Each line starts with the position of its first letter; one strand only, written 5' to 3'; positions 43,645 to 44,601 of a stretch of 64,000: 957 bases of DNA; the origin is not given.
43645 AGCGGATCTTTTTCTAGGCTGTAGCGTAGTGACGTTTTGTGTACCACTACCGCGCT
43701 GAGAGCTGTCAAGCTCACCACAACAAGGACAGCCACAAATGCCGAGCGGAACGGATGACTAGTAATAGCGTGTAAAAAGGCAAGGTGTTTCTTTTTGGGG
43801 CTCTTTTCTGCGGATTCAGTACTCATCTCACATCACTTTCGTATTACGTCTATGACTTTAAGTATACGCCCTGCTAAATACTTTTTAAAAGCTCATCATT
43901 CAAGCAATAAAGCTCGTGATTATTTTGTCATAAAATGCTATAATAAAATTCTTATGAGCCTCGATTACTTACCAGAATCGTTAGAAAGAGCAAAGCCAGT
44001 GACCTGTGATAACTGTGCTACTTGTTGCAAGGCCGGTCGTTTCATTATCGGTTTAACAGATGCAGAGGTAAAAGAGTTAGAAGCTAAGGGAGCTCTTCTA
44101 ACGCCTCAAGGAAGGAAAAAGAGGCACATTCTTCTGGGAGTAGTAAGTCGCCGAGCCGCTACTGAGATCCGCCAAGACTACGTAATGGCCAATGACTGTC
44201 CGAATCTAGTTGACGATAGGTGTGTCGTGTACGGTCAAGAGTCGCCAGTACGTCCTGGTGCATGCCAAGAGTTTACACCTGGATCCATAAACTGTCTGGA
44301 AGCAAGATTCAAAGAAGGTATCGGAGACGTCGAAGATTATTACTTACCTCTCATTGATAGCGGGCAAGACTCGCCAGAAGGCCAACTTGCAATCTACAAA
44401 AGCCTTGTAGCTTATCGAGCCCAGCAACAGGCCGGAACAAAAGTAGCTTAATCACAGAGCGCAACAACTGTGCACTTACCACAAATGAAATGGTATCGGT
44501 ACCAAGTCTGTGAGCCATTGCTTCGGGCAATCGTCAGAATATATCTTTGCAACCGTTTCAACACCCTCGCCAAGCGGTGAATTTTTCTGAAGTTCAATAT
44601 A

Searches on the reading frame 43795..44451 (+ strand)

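Call 49: search_protein_families(library=pfam, max_evalue=0.001, proteins=[window:43795-44451:+])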
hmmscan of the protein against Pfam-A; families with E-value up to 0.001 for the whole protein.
window:43795-44451:+ (218 aa): 1 family
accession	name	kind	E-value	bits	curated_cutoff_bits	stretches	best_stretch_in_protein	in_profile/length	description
PF03692.20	CxxCxxCC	-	0.00012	23.2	23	1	71-160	2-69/85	Putative zinc- or iron-chelating domain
